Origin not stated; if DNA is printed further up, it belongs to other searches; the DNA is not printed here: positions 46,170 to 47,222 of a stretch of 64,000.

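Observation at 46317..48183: Coupled operon: cupredoxin lipoprotein plus two Tat-signal ferritin-like proteins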

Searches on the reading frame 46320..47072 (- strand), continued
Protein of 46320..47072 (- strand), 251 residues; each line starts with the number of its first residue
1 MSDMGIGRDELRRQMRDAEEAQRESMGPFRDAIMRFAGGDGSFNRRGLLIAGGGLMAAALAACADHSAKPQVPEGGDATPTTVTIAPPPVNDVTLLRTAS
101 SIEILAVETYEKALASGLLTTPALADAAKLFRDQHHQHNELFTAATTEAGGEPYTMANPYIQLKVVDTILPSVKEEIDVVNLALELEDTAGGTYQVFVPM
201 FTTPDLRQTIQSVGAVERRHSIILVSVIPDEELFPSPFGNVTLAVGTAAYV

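Call 34: search_solved_structures(query=A3, max_evalue=10, show_alignments=3)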
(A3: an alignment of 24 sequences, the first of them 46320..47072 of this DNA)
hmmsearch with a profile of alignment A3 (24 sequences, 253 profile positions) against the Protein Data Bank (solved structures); distinct sequences matched with E-value up to 10: 16.
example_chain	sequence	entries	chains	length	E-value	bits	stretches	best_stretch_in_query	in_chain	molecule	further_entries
8kce_A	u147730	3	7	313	0.00086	22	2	170-230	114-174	RvY_06210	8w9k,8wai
8x1k_A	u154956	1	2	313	0.002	20.9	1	170-230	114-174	RvY_06210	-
2fzf_A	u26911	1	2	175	0.0032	20.2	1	148-224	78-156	hypothetical protein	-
1nf4_A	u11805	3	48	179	0.0039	19.9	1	89-162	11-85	bacterioferritin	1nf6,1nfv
8pkn_A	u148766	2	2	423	0.17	14.6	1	54-105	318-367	3-hydroxy-3-methylglutaryl-coenzyme A reductase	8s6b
2q1l_A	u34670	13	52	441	0.17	14.5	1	54-105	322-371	3-hydroxy-3-methylglutaryl-coenzyme A reductase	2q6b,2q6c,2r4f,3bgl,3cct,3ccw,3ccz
2hz8_A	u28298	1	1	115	0.18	14.5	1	165-234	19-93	De novo designed diiron protein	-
1dq8_A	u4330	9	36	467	0.19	14.4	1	54-105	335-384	PROTEIN (HMG-COA REDUCTASE) | HMG-COA REDUCTASE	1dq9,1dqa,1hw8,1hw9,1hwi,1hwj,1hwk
9viw_A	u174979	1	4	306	0.21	14.2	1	91-249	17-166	Bacterioferritin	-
7p2f_A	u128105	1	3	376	0.53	12.9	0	38-77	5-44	Copper-containing nitrite reductase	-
3vxb_A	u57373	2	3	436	0.59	12.8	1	39-101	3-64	Putative sugar-binding lipoprotein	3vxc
7w2j_B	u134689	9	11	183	0.63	12.7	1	39-72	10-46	Fructose dehydrogenase small subunit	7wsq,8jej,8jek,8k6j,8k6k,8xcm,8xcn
7y5e_GL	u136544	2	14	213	1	12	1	27-62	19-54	PSII_Pbs31 domain-containing protein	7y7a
8wb4_U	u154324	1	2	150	1.2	11.8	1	34-76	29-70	Photosystem II reaction center protein U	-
8r3a_B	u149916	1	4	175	1.6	11.3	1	40-75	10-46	Arsenite oxidase small subunit AioB Rieske [2Fe-2S] cluster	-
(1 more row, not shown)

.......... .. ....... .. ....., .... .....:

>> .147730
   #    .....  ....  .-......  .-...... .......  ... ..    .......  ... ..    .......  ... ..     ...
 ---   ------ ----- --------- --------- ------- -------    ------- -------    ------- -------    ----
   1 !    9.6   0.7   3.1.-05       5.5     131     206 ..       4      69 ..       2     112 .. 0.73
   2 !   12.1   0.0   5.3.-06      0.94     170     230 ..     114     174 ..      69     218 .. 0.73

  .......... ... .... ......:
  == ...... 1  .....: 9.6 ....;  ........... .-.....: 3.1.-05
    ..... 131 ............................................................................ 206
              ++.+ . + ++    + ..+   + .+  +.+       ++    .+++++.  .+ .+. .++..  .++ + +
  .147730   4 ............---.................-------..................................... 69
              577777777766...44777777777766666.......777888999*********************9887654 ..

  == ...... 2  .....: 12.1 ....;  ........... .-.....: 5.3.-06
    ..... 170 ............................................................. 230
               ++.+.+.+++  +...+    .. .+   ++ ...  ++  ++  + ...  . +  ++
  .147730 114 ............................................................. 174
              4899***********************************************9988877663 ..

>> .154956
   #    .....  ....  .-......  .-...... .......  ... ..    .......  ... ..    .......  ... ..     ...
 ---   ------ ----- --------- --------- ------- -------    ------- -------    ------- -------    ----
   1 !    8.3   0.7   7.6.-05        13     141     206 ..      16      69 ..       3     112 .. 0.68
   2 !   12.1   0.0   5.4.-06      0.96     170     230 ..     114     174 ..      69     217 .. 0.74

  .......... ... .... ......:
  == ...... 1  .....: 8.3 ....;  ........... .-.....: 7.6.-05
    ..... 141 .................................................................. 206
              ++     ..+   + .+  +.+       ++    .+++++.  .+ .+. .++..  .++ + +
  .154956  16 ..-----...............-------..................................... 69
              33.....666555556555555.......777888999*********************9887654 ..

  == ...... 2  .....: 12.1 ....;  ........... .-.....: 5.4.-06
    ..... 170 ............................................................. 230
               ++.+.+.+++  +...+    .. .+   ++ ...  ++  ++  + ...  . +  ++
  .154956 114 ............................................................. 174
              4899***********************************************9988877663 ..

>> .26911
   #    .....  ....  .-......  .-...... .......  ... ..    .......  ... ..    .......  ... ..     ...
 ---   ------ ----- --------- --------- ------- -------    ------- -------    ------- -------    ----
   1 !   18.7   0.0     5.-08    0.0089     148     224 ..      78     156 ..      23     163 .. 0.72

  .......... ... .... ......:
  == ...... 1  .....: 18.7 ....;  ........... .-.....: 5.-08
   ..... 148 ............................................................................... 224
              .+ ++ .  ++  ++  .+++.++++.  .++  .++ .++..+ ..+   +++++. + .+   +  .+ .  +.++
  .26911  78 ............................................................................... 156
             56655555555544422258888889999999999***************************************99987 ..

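Call 39: search_protein_representatives(alignment_id=A3)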
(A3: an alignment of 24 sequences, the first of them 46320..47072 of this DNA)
Query: 24 sequences, 253 profile positions. Proteins with E-value up to 0.001 (for the whole library): 4318; up to 1e-10: 2021; up to 1e-30: 438. The best 150 are listed.
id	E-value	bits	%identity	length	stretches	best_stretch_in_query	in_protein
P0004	4.2e-87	308.2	-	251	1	1-251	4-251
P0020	3.0e-86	305.4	-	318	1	2-252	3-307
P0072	2.4e-80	286.0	-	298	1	1-251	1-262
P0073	1.4e-79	283.5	-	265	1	1-251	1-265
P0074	9.1e-79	280.8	-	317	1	1-252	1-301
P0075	2.6e-77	276.1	-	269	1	1-250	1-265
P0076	1.3e-76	273.8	-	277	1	3-250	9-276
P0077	2.3e-76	273.0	-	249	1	1-251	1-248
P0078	5.7e-76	271.7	-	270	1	1-251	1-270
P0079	2.1e-75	269.8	-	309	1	1-251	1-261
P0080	1.3e-74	267.2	-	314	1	3-247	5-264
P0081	1.3e-73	263.9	-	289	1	1-251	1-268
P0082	6.5e-73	261.7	-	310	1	2-252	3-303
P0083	6.6e-73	261.7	-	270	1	1-250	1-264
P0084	1.2e-72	260.8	-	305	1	2-251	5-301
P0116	4.3e-63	229.5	-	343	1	1-251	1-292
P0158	5.8e-56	206.1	-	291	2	56-236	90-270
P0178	5.1e-51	190.0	-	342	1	2-233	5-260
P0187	1.8e-48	181.6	-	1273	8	81-241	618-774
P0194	5.4e-48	180.0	-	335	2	1-230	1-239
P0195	7.8e-48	179.5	-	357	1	4-238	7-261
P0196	1.3e-47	178.8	-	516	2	39-190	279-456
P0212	7.7e-46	173.0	-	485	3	74-231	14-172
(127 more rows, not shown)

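Call 41: predict_structure(alignment_id=A4)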
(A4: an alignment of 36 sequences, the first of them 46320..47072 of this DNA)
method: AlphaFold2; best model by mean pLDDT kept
length: 251 residues; sequences in the alignment: 36
mean_pLDDT: 72.8   pTM: 0.70
mean pLDDT of the five models: 72.8, 71.6, 70.7, 67.6, 65.7
residues with pLDDT >= 90: 75; 70-90: 81; 50-70: 39; < 50: 56
segments of 3 or more residues with pLDDT < 50: 1-3, 43-86, 235-241
pLDDT, mean of each block of 10 residues (from residue 1): 62 84 69 54 44 33 36 37 50 91 94 94 95 97 91 84 73 89 88 86 89 89 85 49 59 61
secondary structure, 60 per line:
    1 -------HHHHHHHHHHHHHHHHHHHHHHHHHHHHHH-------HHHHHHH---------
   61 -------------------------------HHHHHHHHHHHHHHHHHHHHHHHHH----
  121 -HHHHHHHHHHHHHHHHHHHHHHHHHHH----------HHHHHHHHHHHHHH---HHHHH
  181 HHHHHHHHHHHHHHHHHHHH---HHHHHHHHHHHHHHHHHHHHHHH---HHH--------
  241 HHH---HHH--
elements in order: H8-37 H45-51 H92-116 H122-148 H159-172 H176-200 H204-226

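Call 42: search_protein_families(library=pfam, proteins=[P0187, P0196, P0212, P0158, P0194, P0066, P0009, P0195, P0178, P0116], max_evalue=0.01)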
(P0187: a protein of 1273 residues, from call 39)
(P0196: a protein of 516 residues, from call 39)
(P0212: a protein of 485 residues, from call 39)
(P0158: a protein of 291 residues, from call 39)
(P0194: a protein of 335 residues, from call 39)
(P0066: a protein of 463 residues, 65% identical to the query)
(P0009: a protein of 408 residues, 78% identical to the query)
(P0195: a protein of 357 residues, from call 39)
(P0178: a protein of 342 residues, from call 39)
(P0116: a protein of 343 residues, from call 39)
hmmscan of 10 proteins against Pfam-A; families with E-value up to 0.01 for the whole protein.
P0187 (1273 aa): 5 families
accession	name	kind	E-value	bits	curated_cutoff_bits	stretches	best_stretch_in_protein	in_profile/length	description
PF13668.12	Ferritin_2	-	8.6e-227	742.3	24.7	6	27-165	1-136/138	Ferritin-like domain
PF03232.19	COQ7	-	5.8e-07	29.7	23.5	0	449-494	19-64/169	Ubiquinone biosynthesis protein COQ7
PF02915.23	Rubrerythrin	-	3.8e-05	24.5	22.8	0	116-167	2-55/137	Rubrerythrin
PF09537.16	DUF2383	-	0.00012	22.6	30.8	0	913-949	16-52/111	Domain of unknown function (DUF2383)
PF07875.18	Coat_F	-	0.0013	19.4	25.7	0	511-549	5-43/63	Coat F domain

P0196 (516 aa): 1 family
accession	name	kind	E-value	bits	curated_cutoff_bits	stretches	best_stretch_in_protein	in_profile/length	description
PF13668.12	Ferritin_2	-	2e-11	44.6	24.7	2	90-163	41-109/138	Ferritin-like domain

P0212 (485 aa): 1 family
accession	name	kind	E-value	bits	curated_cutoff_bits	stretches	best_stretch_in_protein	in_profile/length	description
PF13668.12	Ferritin_2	-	3.2e-16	60.1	24.7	1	30-166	2-135/138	Ferritin-like domain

P0158 (291 aa): 1 family
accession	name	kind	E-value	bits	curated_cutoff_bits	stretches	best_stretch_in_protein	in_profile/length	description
PF13668.12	Ferritin_2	-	4.6e-16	59.6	24.7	1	127-258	4-135/138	Ferritin-like domain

P0194 (335 aa): 2 families
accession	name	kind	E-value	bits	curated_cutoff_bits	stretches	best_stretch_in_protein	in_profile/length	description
PF13668.12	Ferritin_2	-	3.8e-21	76.1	24.7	2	98-233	2-134/138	Ferritin-like domain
PF02915.23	Rubrerythrin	-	0.0053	17.6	22.8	0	126-233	25-135/137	Rubrerythrin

P0066 (463 aa): 1 family
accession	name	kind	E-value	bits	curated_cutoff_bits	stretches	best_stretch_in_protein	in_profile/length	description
PF13668.12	Ferritin_2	-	2.1e-16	60.7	24.7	1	299-435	1-135/138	Ferritin-like domain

P0009 (408 aa): 1 family
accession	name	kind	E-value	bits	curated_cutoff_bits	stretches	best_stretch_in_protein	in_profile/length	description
PF13668.12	Ferritin_2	-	2e-14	54.3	24.7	1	230-363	1-132/138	Ferritin-like domain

P0195 (357 aa): 1 family
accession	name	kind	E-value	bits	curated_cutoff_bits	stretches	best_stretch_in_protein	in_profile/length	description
PF13668.12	Ferritin_2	-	3.3e-12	47.1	24.7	1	102-249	5-134/138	Ferritin-like domain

P0178 (342 aa): 1 family
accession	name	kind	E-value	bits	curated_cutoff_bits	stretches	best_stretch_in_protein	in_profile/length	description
PF13668.12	Ferritin_2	-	9.9e-15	55.3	24.7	1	99-252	1-136/138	Ferritin-like domain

P0116 (343 aa): 2 families
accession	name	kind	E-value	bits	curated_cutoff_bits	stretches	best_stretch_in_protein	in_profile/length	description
PF13668.12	Ferritin_2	-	6.3e-11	43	24.7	1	110-262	1-132/138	Ferritin-like domain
PF16063.10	DUF4805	-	0.0085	15.9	27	0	156-313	36-186/265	Domain of unknown function (DUF4805)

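Call 50: search_dna_similar(query=window:46320-47072:-, collection=plasmids, mode=protein, max_evalue=0.001, max_rows=25)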
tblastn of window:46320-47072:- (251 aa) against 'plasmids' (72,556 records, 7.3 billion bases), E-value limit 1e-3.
Records with a match: 2; places in all: 3; records where one place covers at least 80% of the query: 0.
Best place of each record, by identity: <60% 2.
By first word of the organism name: Streptomycetaceae 1; Paraburkholderia 1.
By predicted mobility (MOB-suite, as given by PLSDB): non-mobilizable 1; mobilizable 1.
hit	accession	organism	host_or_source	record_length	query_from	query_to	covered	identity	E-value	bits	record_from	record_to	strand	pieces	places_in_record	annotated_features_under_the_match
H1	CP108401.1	Streptomycetaceae bacterium NBC_01309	-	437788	92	227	54%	38.4%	4e-7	58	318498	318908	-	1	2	ferritin-like domain-containing protein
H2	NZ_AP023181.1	Paraburkholderia sp. PGU19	Physopelta gutta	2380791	92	224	53%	33.3%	2e-5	53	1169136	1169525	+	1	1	none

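Call 51: get_annotated_region(hit=H1, flank=6000)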
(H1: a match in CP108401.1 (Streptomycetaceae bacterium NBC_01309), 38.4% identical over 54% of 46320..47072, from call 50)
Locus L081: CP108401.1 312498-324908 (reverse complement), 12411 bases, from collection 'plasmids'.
description: Streptomycetaceae bacterium NBC_01309 plasmid unnamed1, complete sequence
organism: Streptomycetaceae bacterium NBC_01309 (NCBI taxid 3115366)
taxonomy: Bacteria; Actinomycetota; Actinomycetes; Kitasatosporales; Streptomycetaceae; ; Streptomycetaceae bacterium NBC 01309
host: -; source: -; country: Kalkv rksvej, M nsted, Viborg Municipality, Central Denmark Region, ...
typing (MOB-suite, as given by PLSDB): non-mobilizable
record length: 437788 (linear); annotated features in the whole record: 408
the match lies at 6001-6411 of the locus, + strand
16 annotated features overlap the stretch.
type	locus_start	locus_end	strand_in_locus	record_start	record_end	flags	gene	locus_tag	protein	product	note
CDS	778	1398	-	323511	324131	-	-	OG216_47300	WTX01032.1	dihydrofolate reductase family protein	-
CDS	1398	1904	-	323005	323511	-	-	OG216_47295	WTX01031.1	SRPBCC family protein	-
CDS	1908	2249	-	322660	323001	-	-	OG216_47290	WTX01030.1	metalloregulator ArsR/SmtB family transcription factor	-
CDS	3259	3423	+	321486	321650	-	-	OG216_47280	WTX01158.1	hypothetical protein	-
CDS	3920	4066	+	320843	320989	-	-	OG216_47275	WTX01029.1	hypothetical protein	-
CDS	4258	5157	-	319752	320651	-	-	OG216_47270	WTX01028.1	DUF4394 domain-containing protein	-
CDS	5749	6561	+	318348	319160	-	-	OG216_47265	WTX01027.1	ferritin-like domain-containing protein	-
CDS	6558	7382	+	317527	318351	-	-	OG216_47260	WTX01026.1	ferritin-like domain-containing protein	-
CDS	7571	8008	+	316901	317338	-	-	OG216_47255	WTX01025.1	cupredoxin domain-containing protein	-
CDS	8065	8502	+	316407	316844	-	-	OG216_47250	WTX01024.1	hypothetical protein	-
CDS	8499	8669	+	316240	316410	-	-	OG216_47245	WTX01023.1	hypothetical protein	-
CDS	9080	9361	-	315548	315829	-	-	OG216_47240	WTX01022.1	hypothetical protein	-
CDS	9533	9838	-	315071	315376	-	-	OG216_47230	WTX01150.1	site-specific integrase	-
CDS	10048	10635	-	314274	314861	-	-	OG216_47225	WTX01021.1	DUF3558 family protein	-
CDS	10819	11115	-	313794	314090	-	-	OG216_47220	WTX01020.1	YciI family protein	-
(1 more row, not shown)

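Call 52: get_annotated_region(hit=H2, flank=6000)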
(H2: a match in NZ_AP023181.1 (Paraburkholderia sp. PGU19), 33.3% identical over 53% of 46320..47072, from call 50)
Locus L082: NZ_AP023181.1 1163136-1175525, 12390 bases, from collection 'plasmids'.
description: Paraburkholderia sp. PGU19 plasmid PPGU19_p1, complete sequence
organism: Paraburkholderia sp. PGU19 (NCBI taxid 2735434)
taxonomy: Bacteria; Pseudomonadota; Betaproteobacteria; Burkholderiales; Burkholderiaceae; Paraburkholderia; Paraburkholderia sp. PGU19
host: -; source: Physopelta gutta; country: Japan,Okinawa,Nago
typing (MOB-suite, as given by PLSDB): mobilizable; relaxase MOBP,MOBP
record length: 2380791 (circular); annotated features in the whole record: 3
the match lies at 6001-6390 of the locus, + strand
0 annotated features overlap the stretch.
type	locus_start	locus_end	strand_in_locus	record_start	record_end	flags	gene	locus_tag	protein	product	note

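Call 55: search_dna_similar(query=L082:5800-6438:+, collection=plasmids, mode=protein, max_evalue=0.001, max_rows=40)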
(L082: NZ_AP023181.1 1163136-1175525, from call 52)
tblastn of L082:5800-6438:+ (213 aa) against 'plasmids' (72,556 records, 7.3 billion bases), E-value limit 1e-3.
Records with a match: 10; places in all: 10; records where one place covers at least 80% of the query: 9.
Best place of each record, by identity: >=99% 1; <60% 9.
By first word of the organism name: Ralstonia 3; Variovorax 3; Paraburkholderia 1; Acidithiobacillus 1; Cupriavidus 1; Nostoc 1.
By predicted mobility (MOB-suite, as given by PLSDB): non-mobilizable 8; mobilizable 1; conjugative 1.
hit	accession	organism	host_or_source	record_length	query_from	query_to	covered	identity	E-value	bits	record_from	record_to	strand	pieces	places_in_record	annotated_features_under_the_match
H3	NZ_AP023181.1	Paraburkholderia sp. PGU19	Physopelta gutta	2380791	1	213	100%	100.0%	1e-141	443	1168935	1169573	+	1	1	none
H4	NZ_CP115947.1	Ralstonia solanacearum MolK2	Musa sp.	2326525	29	207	84%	37.8%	9e-26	111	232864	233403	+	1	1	record has no annotation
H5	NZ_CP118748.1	Acidithiobacillus sp. AMEEHan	single cell,Hot spring sample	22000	14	206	91%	34.8%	1e-24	108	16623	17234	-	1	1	ferritin-like domain-containing protein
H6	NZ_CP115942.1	Ralstonia syzygii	Musa sp.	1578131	29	207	84%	37.3%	6e-26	111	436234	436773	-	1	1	none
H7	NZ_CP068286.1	Ralstonia syzygii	Musa balbisiana cultivar Kepok,banana ...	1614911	29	207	84%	37.3%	6e-26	111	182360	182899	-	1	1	record has no annotation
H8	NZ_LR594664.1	Variovorax sp. RA8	Riverbed sediment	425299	32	206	82%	38.1%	3e-20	95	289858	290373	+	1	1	ferritin-like domain-containing protein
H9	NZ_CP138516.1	Variovorax paradoxus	Legume root,PacBio whole genome assembly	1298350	32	206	82%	37.5%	2e-17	87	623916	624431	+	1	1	none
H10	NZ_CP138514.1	Variovorax paradoxus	Legume root,PacBio whole genome assembly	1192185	32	206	82%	37.5%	2e-17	87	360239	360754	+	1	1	none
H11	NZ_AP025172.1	Cupriavidus sp. P-10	-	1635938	32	206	82%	36.7%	8e-25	108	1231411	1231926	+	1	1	none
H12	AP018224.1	Nostoc linckia NIES-25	-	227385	29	193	77%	29.2%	3e-6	54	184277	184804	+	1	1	hypothetical protein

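Call 56: search_dna_similar(query=L081:5749-6558:+, collection=plasmids, mode=protein, max_evalue=0.001, max_rows=40)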
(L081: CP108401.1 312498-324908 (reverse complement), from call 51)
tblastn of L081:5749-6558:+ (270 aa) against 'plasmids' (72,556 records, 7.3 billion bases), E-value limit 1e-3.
Records with a match: 1; places in all: 1; records where one place covers at least 80% of the query: 1.
Best place of each record, by identity: >=99% 1.
By first word of the organism name: Streptomycetaceae 1.
By predicted mobility (MOB-suite, as given by PLSDB): non-mobilizable 1.
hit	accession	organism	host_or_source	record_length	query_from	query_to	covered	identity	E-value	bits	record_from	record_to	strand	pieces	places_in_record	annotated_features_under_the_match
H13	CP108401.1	Streptomycetaceae bacterium NBC_01309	-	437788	1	270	100%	99.6%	4e-97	318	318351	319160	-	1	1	ferritin-like domain-containing protein (x2)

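Call 57: get_annotated_region(hit=H5, flank=5000)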
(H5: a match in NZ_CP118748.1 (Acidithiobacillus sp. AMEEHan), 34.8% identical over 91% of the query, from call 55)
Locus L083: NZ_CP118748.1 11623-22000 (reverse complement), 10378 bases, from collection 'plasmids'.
description: Acidithiobacillus sp. AMEEHan plasmid p2, complete sequence
organism: Acidithiobacillus sp. AMEEHan (NCBI taxid 2994951)
taxonomy: Bacteria; Pseudomonadota; Acidithiobacillia; Acidithiobacillales; Acidithiobacillaceae; Acidithiobacillus; Acidithiobacillus sp. AMEEHan
host: -; source: single cell,Hot spring sample; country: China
typing (MOB-suite, as given by PLSDB): non-mobilizable
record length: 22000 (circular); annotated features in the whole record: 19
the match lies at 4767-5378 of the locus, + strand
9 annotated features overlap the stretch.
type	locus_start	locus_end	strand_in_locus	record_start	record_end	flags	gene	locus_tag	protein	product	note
CDS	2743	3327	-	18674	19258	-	-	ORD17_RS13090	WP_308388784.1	hypothetical protein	-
CDS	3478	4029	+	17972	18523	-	-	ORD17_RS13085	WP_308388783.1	sigma-70 family RNA polymerase sigma factor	GO:0006352 - DNA-templated transcription initiation [Evidence IEA]; GO:0006355 - regulation of DNA-templated ...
CDS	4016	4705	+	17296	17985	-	-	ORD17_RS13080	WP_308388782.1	anti-sigma factor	-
CDS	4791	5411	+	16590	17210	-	-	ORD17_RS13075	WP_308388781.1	ferritin-like domain-containing protein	-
CDS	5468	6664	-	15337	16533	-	-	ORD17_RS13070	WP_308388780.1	Bcr/CflA family multidrug efflux MFS transporter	GO:1990961 - xenobiotic detoxification by transmembrane export across the plasma membrane [Evidence IEA]; GO:0042908 - ...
CDS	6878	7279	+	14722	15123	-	-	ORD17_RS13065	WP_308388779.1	DUF4168 domain-containing protein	-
CDS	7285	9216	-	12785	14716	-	acs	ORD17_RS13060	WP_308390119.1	acetate--CoA ligase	GO:0019427 - acetyl-CoA biosynthetic process from acetate [Evidence IEA]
CDS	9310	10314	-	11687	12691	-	-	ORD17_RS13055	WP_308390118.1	L,D-transpeptidase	-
CDS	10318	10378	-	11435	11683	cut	-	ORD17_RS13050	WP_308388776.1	hypothetical protein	-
